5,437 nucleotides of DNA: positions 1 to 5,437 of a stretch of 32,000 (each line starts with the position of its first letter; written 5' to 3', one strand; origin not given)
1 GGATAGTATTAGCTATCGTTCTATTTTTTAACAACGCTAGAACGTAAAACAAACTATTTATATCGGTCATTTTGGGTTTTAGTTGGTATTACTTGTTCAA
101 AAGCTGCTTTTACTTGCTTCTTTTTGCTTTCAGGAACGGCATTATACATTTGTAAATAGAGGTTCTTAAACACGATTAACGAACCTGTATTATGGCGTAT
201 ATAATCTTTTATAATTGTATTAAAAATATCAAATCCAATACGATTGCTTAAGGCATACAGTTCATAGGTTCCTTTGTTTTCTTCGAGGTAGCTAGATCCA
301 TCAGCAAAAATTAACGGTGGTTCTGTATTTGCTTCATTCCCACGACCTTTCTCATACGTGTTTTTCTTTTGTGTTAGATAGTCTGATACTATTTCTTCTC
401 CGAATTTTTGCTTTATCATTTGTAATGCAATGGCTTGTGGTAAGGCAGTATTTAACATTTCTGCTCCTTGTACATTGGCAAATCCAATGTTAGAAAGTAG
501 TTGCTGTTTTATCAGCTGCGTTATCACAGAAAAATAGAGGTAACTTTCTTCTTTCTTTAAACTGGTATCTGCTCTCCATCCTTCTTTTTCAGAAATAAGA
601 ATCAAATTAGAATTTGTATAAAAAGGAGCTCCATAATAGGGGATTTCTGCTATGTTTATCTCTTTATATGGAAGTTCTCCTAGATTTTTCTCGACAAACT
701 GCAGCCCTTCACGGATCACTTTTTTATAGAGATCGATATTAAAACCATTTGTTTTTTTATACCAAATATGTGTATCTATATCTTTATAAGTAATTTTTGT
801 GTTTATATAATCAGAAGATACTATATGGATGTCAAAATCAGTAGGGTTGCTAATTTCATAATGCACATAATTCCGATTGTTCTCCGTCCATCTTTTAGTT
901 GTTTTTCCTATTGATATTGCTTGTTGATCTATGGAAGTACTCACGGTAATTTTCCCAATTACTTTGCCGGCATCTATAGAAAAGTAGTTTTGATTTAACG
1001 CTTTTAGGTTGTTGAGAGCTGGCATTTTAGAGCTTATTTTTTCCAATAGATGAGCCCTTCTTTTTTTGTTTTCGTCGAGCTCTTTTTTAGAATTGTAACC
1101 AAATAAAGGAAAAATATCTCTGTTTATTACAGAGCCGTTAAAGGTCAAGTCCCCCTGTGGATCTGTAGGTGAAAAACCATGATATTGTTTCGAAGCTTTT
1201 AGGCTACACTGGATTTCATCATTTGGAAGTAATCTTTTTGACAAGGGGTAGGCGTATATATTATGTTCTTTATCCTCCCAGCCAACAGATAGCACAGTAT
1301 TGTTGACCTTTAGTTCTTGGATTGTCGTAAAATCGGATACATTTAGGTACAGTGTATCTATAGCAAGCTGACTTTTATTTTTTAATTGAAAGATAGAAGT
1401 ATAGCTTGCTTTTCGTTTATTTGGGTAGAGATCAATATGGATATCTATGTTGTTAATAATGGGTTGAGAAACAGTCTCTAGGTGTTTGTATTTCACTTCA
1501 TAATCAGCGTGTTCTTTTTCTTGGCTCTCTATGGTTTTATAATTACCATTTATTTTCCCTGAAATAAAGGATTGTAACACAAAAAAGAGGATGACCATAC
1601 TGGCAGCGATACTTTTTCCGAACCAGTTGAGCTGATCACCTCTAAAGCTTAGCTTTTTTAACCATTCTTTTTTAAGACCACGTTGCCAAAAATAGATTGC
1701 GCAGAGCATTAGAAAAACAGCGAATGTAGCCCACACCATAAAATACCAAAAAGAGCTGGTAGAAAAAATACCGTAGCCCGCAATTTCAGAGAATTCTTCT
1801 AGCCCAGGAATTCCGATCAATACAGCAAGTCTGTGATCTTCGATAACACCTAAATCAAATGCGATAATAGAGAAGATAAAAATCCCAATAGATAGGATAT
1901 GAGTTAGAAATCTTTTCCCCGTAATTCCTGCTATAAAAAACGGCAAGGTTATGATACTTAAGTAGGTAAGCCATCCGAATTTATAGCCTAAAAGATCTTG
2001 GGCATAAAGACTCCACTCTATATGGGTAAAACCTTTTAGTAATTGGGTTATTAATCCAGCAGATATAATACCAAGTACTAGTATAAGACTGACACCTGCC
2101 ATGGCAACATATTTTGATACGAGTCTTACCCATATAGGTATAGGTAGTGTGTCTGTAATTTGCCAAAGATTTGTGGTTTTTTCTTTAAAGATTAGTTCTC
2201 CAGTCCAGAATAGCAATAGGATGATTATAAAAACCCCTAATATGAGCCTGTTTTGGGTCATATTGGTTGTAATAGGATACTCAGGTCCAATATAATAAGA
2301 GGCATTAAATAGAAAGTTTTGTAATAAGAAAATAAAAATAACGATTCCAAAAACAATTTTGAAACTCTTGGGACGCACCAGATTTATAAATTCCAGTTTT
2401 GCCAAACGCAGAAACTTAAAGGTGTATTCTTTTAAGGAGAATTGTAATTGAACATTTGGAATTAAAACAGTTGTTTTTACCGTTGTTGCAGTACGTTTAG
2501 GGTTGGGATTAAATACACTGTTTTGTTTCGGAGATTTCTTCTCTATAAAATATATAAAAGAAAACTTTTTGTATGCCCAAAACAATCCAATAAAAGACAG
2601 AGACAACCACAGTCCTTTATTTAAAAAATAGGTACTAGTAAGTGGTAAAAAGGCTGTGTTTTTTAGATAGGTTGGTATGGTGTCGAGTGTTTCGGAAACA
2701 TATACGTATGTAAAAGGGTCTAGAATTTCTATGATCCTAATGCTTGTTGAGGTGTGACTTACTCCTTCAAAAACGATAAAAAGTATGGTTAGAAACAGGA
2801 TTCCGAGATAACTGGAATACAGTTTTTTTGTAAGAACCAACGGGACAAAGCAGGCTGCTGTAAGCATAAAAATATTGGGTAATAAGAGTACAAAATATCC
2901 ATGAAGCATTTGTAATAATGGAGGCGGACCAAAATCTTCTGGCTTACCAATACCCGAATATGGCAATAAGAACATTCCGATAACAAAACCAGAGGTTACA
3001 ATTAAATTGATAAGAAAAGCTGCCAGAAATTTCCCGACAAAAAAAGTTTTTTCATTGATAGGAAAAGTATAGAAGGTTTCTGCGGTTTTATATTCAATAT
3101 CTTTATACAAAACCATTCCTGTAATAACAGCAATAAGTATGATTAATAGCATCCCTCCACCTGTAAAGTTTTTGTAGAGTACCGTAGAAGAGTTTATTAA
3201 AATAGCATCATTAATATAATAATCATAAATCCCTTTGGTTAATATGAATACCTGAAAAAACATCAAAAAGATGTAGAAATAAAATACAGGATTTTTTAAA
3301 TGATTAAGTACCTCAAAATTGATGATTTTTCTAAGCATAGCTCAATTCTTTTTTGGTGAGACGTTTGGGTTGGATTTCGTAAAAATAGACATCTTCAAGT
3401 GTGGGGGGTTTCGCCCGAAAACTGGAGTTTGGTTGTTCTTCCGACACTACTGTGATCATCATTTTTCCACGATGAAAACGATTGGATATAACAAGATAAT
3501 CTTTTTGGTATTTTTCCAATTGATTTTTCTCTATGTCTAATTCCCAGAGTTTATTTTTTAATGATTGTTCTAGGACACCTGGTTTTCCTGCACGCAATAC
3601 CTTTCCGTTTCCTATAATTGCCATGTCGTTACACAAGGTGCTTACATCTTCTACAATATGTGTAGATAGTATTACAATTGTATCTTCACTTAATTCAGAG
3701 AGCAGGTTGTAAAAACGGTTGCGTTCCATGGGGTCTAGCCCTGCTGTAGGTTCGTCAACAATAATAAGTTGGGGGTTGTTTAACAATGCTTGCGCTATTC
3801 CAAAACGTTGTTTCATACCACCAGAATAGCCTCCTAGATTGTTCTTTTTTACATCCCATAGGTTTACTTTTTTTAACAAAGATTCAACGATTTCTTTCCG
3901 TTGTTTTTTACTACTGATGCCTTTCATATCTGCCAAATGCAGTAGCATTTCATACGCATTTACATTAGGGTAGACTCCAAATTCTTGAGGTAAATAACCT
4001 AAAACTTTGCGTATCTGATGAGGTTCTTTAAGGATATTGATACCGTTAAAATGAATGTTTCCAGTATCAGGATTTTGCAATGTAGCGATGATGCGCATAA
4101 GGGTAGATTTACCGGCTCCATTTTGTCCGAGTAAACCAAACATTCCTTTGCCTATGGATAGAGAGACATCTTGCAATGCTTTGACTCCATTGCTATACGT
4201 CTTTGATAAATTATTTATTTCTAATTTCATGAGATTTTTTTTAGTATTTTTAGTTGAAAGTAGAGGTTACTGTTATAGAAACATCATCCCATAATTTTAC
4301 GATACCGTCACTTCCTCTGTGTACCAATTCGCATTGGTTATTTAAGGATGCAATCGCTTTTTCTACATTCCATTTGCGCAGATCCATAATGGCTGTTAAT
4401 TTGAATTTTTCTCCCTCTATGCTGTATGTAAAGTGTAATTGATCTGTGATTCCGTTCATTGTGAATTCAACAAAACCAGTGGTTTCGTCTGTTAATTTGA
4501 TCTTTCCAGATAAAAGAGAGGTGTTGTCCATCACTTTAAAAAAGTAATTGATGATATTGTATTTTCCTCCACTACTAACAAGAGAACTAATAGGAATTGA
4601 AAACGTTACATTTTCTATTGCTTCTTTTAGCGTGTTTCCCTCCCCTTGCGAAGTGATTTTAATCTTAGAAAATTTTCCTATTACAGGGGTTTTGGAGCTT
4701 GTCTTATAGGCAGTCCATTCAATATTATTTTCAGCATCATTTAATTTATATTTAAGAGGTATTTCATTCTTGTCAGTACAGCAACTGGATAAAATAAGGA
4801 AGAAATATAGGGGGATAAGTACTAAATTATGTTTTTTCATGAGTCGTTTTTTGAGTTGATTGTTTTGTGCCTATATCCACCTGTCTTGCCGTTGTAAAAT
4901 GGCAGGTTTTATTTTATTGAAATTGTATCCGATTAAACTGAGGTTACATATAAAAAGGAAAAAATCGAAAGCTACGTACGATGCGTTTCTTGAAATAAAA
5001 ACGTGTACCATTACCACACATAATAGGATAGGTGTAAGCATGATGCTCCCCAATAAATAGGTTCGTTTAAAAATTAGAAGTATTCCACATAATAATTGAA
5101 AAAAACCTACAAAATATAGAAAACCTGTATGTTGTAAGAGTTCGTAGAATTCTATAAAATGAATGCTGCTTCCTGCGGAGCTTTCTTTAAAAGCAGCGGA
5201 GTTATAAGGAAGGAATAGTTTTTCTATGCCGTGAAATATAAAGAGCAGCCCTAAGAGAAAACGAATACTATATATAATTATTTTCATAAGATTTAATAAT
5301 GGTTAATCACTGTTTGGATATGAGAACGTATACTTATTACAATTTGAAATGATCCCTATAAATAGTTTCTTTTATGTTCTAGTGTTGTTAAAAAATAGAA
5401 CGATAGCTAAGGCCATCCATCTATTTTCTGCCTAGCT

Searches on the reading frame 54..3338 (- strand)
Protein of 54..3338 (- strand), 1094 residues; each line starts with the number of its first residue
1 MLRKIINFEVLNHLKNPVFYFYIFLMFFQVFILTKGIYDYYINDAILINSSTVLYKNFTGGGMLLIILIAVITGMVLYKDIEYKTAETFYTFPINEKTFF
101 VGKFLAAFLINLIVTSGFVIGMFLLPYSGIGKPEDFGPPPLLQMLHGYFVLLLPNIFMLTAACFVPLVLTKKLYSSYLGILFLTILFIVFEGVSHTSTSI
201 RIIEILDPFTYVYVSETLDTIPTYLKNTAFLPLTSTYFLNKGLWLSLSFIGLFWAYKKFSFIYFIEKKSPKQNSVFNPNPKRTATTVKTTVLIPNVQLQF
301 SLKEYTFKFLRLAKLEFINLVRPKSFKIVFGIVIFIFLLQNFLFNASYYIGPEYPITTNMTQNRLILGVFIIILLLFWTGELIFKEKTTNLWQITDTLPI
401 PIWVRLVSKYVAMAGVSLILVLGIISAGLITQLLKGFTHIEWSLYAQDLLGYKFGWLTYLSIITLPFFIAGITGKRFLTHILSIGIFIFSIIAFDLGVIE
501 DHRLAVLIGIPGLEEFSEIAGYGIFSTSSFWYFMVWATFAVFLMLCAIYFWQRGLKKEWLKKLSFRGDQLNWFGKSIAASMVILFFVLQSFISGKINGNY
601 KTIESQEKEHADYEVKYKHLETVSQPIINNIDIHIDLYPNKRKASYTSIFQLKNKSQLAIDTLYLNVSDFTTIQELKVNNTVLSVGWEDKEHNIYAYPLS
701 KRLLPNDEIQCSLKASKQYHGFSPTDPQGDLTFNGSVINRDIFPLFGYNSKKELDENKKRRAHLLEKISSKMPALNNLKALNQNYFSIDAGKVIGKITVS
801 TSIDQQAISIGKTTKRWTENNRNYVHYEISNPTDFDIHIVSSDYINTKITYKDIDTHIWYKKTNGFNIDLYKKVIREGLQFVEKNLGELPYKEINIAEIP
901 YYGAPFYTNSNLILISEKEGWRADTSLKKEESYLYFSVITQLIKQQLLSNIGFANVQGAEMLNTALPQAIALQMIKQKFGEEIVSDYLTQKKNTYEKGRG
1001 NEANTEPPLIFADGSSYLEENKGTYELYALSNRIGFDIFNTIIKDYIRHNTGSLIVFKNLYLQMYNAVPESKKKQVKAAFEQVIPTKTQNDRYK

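Call 9: search_protein_families(library=pfam, proteins=[window:54-3338:-], max_evalue=0.01)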
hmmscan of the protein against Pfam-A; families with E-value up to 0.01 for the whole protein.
window:54-3338:- (1094 aa): 1 family
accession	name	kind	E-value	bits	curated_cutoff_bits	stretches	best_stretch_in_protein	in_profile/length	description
PF12730.13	ABC2_membrane_4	-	3.2e-08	34.2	27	2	313-490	2-175/179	ABC-2 family transporter protein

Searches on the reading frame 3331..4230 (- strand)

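Call 9: search_protein_families(library=pfam, proteins=[window:3331-4230:-], max_evalue=0.01)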
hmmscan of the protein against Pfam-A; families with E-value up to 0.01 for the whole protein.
window:3331-4230:- (299 aa): 7 families
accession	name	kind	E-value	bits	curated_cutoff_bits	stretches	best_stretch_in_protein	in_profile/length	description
PF00005.33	ABC_tran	-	4.7e-32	111.9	25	1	19-163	1-137/137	ABC transporter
PF13304.12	AAA_21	-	4.2e-13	50.5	27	2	117-191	228-298/304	AAA domain, putative AbiEii toxin, Type IV TA system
PF02463.25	SMC_N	-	1e-05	25.6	40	0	13-48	7-44/220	RecF/RecN/SMC N terminal domain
PF13175.12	AAA_15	-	1.1e-05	25.6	32.1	0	17-58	12-51/374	AAA ATPase domain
PF13555.12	AAA_29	-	0.00013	22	27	1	26-63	19-56/61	P-loop containing region of AAA domain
PF13476.12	AAA_23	-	0.00037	21.6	27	1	14-49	5-40/201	AAA domain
PF02702.23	KdpD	-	0.0062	16.4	26.1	1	106-201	40-132/210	Osmosensitive K+ channel His kinase sensor domain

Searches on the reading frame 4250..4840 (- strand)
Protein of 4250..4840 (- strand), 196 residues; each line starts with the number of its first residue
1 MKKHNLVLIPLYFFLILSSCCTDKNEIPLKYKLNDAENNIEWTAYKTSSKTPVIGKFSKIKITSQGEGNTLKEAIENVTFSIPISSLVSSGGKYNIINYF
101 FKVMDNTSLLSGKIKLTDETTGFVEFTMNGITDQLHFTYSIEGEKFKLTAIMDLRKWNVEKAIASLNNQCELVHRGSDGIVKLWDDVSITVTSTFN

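Call 9: search_protein_families(library=pfam, proteins=[window:4250-4840:-], max_evalue=0.01)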
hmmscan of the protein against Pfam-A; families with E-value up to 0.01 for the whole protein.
window:4250-4840:- (196 aa): 1 family
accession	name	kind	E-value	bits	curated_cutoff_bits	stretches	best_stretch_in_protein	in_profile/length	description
PF04264.18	YceI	-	2.7e-05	25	23.7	1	31-191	1-146/150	YceI-like domain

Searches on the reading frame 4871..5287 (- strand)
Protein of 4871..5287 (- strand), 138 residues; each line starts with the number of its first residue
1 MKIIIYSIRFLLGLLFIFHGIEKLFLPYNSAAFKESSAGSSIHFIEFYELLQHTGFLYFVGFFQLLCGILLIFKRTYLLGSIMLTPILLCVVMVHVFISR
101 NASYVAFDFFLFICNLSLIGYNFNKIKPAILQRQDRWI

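Call 9: search_protein_families(library=pfam, proteins=[window:4871-5287:-], max_evalue=0.01)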
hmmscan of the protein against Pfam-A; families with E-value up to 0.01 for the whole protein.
window:4871-5287:- (138 aa): 4 families
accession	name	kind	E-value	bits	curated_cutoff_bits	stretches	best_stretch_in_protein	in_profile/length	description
PF07681.17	DoxX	-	3e-08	34.6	23.6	1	7-93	4-82/85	DoxX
PF07291.16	MauE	-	5.9e-06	27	27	1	1-101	1-93/128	Methylamine utilisation protein MauE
PF13564.11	DoxX_2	-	0.00077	20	26.3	1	11-112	5-97/103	DoxX-like family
PF19507.4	DUF6041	-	0.0037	17.7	27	1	8-127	3-126/140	Family of unknown function (DUF6041)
